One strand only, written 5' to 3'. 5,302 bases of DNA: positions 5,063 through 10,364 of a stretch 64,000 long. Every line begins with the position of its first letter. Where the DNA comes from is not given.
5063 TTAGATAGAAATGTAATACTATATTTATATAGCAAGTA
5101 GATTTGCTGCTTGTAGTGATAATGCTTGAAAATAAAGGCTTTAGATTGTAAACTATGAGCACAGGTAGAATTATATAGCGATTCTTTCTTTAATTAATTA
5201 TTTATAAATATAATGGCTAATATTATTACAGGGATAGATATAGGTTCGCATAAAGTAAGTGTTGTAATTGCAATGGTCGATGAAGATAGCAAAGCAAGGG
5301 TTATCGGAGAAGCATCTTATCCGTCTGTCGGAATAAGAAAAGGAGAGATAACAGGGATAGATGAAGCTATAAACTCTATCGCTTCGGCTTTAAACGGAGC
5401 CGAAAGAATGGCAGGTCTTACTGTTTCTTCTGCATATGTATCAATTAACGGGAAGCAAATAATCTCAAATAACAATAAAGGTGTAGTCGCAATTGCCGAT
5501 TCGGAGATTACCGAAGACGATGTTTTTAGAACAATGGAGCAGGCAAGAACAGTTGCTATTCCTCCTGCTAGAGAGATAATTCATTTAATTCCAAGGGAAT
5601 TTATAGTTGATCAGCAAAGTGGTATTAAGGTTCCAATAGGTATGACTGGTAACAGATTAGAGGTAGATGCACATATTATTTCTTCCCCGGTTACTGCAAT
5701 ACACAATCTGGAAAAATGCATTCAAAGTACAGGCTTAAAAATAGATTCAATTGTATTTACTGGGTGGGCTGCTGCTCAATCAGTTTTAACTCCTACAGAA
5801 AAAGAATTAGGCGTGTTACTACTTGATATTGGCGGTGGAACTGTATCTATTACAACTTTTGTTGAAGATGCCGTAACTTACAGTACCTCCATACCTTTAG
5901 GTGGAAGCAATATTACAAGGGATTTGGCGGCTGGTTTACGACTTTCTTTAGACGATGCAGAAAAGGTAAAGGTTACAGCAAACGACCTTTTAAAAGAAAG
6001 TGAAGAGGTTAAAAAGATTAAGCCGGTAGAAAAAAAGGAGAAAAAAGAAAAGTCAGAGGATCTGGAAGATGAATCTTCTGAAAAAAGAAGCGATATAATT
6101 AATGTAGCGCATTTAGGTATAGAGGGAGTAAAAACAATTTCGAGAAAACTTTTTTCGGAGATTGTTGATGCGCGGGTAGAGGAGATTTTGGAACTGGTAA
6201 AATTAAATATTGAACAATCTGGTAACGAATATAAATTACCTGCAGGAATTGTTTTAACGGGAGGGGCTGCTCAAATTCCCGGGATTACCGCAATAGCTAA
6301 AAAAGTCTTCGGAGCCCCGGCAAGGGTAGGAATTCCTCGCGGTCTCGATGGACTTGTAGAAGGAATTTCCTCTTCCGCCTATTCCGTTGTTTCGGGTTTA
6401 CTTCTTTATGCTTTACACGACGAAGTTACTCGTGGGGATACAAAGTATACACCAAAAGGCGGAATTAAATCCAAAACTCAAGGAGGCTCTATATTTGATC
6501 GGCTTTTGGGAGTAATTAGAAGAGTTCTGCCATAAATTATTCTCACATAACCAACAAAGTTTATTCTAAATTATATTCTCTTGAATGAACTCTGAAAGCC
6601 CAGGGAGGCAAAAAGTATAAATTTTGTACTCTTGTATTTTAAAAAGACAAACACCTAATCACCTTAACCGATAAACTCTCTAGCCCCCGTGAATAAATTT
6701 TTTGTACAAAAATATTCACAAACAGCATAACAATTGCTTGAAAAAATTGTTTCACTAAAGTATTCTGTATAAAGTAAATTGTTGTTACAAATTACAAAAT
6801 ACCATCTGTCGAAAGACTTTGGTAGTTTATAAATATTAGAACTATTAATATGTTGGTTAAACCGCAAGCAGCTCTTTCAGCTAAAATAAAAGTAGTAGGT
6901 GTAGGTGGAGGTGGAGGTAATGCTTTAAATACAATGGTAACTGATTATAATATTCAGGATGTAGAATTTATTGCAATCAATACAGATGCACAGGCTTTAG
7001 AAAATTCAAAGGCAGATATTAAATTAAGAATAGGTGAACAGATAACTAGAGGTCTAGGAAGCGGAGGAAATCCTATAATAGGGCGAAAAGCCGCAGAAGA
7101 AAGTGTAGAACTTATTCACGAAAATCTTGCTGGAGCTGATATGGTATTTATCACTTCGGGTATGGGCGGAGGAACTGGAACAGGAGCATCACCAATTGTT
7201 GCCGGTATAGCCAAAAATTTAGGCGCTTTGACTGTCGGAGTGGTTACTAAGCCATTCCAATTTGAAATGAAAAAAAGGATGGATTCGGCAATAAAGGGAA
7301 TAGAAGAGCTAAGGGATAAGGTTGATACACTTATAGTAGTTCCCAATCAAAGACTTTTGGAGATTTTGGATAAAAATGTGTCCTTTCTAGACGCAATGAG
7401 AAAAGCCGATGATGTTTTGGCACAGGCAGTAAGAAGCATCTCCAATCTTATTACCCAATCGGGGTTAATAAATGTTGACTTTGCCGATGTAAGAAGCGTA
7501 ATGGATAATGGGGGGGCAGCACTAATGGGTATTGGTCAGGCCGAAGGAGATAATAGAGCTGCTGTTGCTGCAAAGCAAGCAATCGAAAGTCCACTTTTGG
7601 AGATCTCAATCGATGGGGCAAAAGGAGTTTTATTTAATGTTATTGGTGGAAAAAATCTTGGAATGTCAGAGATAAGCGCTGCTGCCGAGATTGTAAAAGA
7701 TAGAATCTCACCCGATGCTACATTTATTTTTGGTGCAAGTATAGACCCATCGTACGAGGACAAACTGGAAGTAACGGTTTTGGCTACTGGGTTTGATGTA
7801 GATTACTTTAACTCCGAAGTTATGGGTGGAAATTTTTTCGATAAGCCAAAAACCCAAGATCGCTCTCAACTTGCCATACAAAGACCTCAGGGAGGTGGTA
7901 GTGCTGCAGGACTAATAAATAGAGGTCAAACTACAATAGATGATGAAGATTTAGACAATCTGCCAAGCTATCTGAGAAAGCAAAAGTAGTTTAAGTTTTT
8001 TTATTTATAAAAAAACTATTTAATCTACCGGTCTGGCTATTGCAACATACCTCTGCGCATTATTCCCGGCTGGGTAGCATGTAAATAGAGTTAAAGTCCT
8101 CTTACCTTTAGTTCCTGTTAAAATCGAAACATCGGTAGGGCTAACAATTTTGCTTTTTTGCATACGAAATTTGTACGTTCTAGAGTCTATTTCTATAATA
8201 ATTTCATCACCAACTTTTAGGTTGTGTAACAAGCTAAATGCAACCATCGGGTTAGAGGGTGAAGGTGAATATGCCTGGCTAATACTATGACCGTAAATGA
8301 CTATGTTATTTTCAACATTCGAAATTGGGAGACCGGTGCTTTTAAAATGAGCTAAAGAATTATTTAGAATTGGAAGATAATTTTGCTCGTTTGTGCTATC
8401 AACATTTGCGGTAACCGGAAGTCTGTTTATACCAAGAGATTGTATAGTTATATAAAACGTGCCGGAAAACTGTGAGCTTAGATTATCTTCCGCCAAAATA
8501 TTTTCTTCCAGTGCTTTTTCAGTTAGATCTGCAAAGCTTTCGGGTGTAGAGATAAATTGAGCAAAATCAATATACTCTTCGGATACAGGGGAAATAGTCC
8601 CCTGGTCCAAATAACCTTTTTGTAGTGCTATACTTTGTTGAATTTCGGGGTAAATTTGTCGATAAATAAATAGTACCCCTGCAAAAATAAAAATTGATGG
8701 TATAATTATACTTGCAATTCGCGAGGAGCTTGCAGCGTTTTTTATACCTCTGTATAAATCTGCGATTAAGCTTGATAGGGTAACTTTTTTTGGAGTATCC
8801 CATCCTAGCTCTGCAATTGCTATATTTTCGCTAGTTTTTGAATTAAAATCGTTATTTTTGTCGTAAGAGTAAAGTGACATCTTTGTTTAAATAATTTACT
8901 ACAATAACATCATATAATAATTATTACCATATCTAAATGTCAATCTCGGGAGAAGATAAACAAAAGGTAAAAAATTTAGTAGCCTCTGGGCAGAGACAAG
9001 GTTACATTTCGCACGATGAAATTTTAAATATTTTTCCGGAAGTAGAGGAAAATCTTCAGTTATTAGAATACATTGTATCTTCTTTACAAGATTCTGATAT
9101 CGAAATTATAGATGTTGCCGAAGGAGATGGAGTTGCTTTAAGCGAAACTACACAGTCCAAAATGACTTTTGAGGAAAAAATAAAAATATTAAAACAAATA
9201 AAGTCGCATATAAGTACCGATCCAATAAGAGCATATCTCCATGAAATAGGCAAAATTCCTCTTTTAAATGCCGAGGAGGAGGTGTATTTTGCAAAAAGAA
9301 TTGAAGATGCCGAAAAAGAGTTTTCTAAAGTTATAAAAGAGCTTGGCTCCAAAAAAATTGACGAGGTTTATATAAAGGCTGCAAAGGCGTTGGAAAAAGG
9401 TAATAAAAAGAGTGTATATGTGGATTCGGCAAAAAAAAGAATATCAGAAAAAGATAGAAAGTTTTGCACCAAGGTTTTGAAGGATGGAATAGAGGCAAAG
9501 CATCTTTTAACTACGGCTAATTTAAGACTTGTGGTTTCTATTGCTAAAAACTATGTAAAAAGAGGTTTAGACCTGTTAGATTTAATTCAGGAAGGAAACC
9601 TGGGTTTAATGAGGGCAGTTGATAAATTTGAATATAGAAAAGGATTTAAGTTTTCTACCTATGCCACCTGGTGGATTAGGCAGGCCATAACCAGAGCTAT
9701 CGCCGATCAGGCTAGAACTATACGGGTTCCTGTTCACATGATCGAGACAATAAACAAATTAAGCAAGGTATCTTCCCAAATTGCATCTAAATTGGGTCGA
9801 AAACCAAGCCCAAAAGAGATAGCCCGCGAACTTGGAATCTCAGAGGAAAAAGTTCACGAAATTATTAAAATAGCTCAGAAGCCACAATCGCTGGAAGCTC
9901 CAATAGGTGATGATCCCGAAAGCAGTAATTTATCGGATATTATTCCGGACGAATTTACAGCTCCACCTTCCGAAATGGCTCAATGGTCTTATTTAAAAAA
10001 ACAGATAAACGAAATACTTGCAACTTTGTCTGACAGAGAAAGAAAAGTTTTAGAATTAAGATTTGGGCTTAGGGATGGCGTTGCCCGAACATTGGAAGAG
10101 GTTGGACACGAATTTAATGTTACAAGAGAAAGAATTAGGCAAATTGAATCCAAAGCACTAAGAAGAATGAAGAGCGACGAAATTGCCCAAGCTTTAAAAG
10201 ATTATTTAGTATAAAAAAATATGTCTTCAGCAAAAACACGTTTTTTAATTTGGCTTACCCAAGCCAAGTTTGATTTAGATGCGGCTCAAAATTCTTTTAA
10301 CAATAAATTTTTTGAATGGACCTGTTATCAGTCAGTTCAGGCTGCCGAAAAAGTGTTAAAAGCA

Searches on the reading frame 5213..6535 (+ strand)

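Call 35: search_protein_families(library=pfam, proteins=[window:5213-6535:+], max_evalue=0.00001)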
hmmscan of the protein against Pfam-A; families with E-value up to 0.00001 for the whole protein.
window:5213-6535:+ (440 aa): 5 families
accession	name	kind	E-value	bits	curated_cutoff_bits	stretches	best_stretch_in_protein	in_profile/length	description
PF14450.12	FtsA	-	2.3e-31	109.3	31.8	2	203-395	2-127/127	Cell division protein FtsA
PF02491.25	SHS2_FTSA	-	3.8e-29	101.3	25.4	1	80-156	1-78/79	SHS2 domain inserted in FTSA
PF00012.26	HSP70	-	1.9e-09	36.8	20.6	1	172-373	158-357/599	Hsp70 protein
PF11104.14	PilM_2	-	9.6e-09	35.1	27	1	7-256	1-237/340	Type IV pilus assembly protein PilM;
PF06723.19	MreB_Mbl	-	2.9e-07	30.1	27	1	169-373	115-304/327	MreB/Mbl protein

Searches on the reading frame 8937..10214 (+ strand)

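Call 35: search_protein_families(library=pfam, proteins=[window:8937-10214:+], max_evalue=0.00001)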
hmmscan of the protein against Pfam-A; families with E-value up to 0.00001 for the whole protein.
window:8937-10214:+ (425 aa): 5 families
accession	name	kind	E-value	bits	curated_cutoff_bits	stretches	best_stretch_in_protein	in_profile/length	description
PF04542.20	Sigma70_r2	-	9e-24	83.5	24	1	193-261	3-71/71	Sigma-70 region 2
PF04545.22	Sigma70_r4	-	2e-21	75.6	24.1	1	361-412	2-49/50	Sigma-70, region 4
PF04539.22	Sigma70_r3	-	4.5e-21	75.2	25.3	1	270-343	1-74/78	Sigma-70 region 3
PF00140.25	Sigma70_r1_2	-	1.3e-14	54.3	22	1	95-125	1-31/34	Sigma-70 factor, region 1.2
PF03979.19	Sigma70_r1_1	-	1.4e-09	38.2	22.5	1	7-74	3-70/81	Sigma-70 factor, region 1.1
